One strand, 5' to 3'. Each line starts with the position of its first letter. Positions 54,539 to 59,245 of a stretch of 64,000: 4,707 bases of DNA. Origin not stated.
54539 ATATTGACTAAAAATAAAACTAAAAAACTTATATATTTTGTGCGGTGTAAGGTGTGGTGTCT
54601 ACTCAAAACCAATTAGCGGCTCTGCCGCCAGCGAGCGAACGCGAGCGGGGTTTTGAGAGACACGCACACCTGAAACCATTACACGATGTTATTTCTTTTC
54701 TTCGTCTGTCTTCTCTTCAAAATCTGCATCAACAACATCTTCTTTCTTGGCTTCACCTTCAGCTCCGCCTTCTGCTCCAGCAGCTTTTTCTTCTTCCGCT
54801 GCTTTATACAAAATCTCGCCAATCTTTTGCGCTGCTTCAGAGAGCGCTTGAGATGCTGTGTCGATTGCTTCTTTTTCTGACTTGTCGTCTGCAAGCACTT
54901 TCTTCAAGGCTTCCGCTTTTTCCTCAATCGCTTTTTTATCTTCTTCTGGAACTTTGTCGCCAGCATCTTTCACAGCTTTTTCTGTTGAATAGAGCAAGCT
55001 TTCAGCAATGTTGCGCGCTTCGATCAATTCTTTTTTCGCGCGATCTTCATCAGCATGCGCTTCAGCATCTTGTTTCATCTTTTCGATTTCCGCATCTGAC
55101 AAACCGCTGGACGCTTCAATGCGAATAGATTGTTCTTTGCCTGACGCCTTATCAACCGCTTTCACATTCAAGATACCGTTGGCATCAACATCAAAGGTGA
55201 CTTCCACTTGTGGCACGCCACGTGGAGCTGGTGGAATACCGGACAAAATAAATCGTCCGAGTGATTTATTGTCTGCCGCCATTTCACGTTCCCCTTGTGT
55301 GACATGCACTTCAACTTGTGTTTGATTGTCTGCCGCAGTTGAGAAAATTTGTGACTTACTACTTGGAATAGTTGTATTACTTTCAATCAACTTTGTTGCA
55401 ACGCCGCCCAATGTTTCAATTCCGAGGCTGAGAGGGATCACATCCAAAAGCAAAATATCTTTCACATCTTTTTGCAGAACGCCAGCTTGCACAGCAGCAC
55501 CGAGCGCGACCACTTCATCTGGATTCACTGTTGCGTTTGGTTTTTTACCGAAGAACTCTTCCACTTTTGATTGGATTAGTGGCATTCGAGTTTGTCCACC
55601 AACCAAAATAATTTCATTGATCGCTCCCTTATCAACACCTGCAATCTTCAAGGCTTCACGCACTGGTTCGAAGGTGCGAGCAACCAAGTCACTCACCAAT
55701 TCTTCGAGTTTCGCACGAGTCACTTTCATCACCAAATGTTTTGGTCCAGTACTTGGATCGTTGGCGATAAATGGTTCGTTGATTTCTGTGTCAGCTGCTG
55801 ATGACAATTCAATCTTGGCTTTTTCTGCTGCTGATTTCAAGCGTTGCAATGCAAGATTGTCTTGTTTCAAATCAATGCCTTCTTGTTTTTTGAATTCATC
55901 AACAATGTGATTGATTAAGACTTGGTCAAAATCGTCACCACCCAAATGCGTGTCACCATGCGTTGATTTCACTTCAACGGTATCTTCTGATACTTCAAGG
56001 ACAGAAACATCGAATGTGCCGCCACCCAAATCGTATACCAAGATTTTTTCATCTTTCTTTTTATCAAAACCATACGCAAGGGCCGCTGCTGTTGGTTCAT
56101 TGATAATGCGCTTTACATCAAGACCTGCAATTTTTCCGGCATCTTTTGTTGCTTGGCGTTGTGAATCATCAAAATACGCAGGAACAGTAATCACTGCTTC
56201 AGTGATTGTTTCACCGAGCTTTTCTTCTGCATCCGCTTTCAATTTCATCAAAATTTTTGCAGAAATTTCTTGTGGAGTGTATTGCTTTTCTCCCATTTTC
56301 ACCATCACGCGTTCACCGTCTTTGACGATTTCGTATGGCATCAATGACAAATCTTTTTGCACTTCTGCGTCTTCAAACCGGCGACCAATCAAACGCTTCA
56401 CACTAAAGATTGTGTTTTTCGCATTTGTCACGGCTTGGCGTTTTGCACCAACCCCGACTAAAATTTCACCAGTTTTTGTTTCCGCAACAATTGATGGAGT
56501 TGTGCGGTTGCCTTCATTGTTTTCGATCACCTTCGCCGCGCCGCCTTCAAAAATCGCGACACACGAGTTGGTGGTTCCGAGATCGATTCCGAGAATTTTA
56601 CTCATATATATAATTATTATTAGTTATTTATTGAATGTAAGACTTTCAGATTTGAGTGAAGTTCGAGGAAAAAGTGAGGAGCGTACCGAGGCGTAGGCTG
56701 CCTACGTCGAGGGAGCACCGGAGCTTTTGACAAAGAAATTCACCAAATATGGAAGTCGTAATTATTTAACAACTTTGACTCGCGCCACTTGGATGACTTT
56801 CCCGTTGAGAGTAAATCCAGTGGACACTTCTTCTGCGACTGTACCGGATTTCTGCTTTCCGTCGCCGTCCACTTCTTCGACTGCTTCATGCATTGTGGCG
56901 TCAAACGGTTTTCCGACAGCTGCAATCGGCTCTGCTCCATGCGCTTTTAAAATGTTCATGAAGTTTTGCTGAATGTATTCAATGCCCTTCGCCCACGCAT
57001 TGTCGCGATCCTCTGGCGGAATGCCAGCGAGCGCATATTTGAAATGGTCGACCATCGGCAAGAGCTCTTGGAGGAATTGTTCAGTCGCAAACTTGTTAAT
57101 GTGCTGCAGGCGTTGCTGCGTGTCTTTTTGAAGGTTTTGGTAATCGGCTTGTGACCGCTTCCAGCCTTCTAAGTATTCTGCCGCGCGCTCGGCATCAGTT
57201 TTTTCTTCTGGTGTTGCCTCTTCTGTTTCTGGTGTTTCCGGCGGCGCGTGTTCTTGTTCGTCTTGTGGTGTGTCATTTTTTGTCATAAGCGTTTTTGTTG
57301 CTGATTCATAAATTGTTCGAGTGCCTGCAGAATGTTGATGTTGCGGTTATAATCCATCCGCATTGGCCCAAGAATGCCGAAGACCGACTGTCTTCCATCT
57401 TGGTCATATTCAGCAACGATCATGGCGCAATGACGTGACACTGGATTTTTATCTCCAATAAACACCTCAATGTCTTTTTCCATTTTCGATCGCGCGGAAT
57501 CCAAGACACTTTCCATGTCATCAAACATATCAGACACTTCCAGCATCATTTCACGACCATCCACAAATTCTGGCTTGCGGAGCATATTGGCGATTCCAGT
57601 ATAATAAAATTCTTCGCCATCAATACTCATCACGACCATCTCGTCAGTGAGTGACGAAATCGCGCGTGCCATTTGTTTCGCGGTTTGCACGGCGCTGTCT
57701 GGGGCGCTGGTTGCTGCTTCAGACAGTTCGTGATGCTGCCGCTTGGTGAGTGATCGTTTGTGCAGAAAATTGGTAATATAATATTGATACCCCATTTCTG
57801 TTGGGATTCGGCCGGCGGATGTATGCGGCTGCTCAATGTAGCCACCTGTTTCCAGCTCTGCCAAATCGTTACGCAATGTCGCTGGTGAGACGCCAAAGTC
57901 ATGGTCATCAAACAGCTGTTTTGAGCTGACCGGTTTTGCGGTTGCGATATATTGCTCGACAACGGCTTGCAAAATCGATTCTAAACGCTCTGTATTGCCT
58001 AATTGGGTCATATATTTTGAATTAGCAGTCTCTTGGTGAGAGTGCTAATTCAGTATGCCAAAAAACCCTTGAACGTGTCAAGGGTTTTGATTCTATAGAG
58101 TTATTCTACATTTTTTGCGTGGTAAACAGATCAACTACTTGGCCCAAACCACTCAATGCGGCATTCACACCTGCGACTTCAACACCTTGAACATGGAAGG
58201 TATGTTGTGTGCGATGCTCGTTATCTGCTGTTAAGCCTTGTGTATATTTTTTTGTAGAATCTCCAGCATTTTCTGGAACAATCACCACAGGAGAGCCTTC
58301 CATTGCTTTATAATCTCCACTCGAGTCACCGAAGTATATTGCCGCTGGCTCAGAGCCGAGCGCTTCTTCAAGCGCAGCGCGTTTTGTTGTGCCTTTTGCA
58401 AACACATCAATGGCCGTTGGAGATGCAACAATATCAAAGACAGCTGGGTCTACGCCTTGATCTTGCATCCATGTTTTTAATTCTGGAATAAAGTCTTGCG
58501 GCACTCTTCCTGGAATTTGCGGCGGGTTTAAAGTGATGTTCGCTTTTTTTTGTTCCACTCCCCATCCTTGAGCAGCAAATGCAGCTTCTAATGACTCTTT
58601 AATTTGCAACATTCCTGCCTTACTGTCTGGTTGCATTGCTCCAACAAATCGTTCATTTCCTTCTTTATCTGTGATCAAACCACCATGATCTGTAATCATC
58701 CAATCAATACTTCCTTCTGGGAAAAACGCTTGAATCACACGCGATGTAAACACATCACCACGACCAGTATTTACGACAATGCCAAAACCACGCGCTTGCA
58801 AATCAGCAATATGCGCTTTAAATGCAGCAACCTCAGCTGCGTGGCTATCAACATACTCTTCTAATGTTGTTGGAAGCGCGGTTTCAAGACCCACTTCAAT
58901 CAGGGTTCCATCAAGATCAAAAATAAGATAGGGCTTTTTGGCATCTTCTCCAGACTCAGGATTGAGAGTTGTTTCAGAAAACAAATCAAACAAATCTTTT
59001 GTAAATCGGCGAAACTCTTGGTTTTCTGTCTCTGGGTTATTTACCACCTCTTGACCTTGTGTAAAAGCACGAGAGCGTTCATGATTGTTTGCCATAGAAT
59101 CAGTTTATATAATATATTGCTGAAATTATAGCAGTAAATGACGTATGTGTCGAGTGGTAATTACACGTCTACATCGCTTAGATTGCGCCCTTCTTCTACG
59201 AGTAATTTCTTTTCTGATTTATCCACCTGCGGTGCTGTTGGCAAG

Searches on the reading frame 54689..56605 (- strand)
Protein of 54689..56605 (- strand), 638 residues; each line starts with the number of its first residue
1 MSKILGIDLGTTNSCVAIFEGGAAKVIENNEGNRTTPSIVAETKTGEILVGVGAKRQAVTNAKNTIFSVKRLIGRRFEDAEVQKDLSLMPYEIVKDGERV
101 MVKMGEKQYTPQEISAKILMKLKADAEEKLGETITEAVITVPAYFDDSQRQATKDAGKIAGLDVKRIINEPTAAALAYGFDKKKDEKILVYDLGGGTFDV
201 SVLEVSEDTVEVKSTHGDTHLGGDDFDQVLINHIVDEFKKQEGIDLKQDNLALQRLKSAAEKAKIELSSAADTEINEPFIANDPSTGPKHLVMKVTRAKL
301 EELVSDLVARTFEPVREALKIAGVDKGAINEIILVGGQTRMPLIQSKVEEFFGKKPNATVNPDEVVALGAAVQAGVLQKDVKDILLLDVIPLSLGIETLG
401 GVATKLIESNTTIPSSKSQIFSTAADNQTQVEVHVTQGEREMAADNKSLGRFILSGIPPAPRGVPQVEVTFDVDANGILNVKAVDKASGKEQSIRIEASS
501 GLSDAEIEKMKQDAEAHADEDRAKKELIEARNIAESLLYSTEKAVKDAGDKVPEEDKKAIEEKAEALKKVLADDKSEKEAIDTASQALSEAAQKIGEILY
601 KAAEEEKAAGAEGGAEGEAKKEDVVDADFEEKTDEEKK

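Call 79: find_encoding_contigs(protein=P0025, flank=10000)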
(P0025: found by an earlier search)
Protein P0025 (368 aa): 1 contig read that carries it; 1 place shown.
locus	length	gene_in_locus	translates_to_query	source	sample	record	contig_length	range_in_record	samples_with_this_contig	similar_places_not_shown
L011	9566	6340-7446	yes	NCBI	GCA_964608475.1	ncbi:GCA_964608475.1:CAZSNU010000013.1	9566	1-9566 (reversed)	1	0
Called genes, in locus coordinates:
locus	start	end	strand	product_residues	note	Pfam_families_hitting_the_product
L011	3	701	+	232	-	?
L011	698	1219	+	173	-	PF01025:GrpE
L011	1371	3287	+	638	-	PF00012:HSP70, PF06723:MreB_Mbl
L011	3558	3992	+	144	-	-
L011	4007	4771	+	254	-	-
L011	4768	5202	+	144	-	PF00583:Acetyltransf_1, PF13302:Acetyltransf_3 (weak), PF13527:Acetyltransf_9, PF13673:Acetyltransf_10 (weak), PF13508:Acetyltransf_7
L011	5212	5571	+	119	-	-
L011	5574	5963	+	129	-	-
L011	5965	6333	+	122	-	-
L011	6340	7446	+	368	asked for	PF00226:DnaJ, PF01556:DnaJ_C, PF00684:DnaJ_CXXCXGXG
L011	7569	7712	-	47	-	-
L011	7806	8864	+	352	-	-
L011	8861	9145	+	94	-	PF06961:DUF1294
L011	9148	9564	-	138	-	?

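Call 80: find_encoding_contigs(protein=P0022, flank=10000)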
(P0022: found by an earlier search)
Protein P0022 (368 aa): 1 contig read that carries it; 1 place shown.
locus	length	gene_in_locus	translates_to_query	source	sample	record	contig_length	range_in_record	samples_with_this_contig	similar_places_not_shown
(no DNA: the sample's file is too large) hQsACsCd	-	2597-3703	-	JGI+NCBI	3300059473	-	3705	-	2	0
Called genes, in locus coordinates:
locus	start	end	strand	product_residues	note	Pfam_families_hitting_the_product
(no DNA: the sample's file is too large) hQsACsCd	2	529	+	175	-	?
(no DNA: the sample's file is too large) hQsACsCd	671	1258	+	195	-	-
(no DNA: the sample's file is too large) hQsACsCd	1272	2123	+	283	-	-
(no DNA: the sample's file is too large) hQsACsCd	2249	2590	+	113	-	-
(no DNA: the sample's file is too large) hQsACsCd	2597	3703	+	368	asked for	PF00226:DnaJ, PF01556:DnaJ_C, PF00684:DnaJ_CXXCXGXG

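Call 90: search_protein_families(library=padloc, proteins=[L011:3558-3992:+, L011:4007-4771:+, L011:4768-5202:+], max_evalue=1)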
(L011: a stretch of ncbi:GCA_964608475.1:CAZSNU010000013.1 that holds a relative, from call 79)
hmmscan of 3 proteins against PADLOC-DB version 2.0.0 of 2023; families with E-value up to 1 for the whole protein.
L011:3558-3992:+ (144 aa): 0 families

L011:4007-4771:+ (254 aa): 2 families
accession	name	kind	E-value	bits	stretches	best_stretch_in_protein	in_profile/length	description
PDLC01943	CARF8--CARF_TM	-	9.8e-05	20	1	16-91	24-93/229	-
PDLC01350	Cas7f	-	0.021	12.4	1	70-198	46-168/315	CAS-I-F; effector_G7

L011:4768-5202:+ (144 aa): 0 families

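Call 91: search_protein_families(library=pfam, proteins=[L011:3558-3992:+, L011:4007-4771:+, L011:4768-5202:+], max_evalue=1)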
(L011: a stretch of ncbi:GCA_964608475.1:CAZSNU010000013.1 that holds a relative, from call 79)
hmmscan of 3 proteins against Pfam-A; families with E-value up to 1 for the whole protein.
L011:3558-3992:+ (144 aa): 1 family
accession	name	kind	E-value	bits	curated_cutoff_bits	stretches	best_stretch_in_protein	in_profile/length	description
PF24838.2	8xMP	-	0.056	13.7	30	1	30-142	23-134/136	Octameric membrane protein family (8xMP)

L011:4007-4771:+ (254 aa): 0 families

L011:4768-5202:+ (144 aa): 8 families
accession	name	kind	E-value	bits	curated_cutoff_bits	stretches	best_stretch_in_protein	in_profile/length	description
PF00583.31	Acetyltransf_1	-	2.4e-18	67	20.7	1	21-130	15-116/116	Acetyltransferase (GNAT) family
PF13508.13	Acetyltransf_7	-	2.2e-11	44.4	27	1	40-131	2-83/84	Acetyltransferase (GNAT) domain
PF13527.13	Acetyltransf_9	-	8.6e-10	39.1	25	1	3-96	2-95/127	Acetyltransferase (GNAT) domain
PF13673.13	Acetyltransf_10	-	1.8e-07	31.6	23.6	1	32-134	22-111/128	Acetyltransferase (GNAT) domain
PF13302.13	Acetyltransf_3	-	1.6e-05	26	25.4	1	23-131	32-138/138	Acetyltransferase (GNAT) domain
PF08445.16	FR47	-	0.0024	18.3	22.1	1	70-134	18-81/86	FR47-like protein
PF13420.13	Acetyltransf_4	-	0.003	18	24.3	1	40-134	48-138/155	Acetyltransferase (GNAT) domain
PF13880.12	Acetyltransf_13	-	0.094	13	22.8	1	76-97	7-28/69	ESCO1/2 acetyl-transferase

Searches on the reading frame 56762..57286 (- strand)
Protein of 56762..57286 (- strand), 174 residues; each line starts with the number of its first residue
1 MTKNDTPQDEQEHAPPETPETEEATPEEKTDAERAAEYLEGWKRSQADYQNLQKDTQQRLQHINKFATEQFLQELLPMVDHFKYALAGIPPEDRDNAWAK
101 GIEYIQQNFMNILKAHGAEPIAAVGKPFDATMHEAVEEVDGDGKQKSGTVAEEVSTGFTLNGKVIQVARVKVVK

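Call 42: find_encoding_contigs(protein=window:56762-57286:-, flank=10000, max_places=10)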
Protein window:56762-57286:- (174 aa): 1 contig read that carries it; 1 place shown.
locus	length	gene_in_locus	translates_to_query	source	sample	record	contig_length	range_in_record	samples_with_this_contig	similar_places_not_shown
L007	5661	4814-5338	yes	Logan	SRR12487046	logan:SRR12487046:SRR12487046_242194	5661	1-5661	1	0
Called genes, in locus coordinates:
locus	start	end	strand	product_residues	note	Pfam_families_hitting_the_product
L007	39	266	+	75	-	-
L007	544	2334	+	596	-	PF00664:ABC_membrane, PF00005:ABC_tran, PF02463:SMC_N (weak)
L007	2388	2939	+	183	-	-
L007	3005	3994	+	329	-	PF08282:Hydrolase_3 (faint)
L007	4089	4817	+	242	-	PF01628:HrcA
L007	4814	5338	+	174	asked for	PF01025:GrpE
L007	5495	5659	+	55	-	?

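Call 90: search_protein_families(library=padloc, proteins=[L011:3558-3992:+, L011:4007-4771:+, L011:4768-5202:+], max_evalue=1)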
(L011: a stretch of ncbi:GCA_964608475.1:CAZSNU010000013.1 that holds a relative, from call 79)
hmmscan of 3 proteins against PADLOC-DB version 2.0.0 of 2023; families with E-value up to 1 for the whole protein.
L011:3558-3992:+ (144 aa): 0 families

L011:4007-4771:+ (254 aa): 2 families
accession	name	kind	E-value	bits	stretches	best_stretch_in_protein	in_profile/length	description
PDLC01943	CARF8--CARF_TM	-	9.8e-05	20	1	16-91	24-93/229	-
PDLC01350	Cas7f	-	0.021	12.4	1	70-198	46-168/315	CAS-I-F; effector_G7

L011:4768-5202:+ (144 aa): 0 families

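Call 91: search_protein_families(library=pfam, proteins=[L011:3558-3992:+, L011:4007-4771:+, L011:4768-5202:+], max_evalue=1)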
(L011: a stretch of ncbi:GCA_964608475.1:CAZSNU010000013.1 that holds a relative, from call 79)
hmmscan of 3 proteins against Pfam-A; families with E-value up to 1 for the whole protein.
L011:3558-3992:+ (144 aa): 1 family
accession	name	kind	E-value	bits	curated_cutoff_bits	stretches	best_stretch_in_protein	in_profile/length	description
PF24838.2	8xMP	-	0.056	13.7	30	1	30-142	23-134/136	Octameric membrane protein family (8xMP)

L011:4007-4771:+ (254 aa): 0 families

L011:4768-5202:+ (144 aa): 8 families
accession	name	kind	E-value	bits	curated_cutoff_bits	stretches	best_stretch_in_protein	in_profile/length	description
PF00583.31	Acetyltransf_1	-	2.4e-18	67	20.7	1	21-130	15-116/116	Acetyltransferase (GNAT) family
PF13508.13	Acetyltransf_7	-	2.2e-11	44.4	27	1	40-131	2-83/84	Acetyltransferase (GNAT) domain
PF13527.13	Acetyltransf_9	-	8.6e-10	39.1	25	1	3-96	2-95/127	Acetyltransferase (GNAT) domain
PF13673.13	Acetyltransf_10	-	1.8e-07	31.6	23.6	1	32-134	22-111/128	Acetyltransferase (GNAT) domain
PF13302.13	Acetyltransf_3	-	1.6e-05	26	25.4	1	23-131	32-138/138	Acetyltransferase (GNAT) domain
PF08445.16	FR47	-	0.0024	18.3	22.1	1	70-134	18-81/86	FR47-like protein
PF13420.13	Acetyltransf_4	-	0.003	18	24.3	1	40-134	48-138/155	Acetyltransferase (GNAT) domain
PF13880.12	Acetyltransf_13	-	0.094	13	22.8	1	76-97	7-28/69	ESCO1/2 acetyl-transferase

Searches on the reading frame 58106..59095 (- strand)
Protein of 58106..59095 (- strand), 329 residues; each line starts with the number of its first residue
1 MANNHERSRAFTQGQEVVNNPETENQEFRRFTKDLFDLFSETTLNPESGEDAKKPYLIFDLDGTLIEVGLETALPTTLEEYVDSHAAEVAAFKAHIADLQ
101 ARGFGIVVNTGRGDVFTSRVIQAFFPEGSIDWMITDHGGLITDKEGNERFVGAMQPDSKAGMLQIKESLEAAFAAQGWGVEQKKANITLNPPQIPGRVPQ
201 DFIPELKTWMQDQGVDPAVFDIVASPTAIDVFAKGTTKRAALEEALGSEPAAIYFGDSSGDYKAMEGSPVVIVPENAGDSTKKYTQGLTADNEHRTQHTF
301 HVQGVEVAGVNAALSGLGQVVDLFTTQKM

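Call 111: search_protein_families(library=pfam, proteins=[window:58106-59095:-], max_evalue=0.001)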
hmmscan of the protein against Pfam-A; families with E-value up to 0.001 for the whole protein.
window:58106-59095:- (329 aa): 2 families
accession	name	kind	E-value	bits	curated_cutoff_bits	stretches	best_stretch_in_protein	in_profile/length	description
PF08282.18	Hydrolase_3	-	1.3e-08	35.4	20.9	0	57-170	1-95/255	haloacid dehalogenase-like hydrolase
PF05116.19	S6PP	-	0.00024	21.2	20.3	0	57-145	5-76/247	Sucrose-6F-phosphate phosphohydrolase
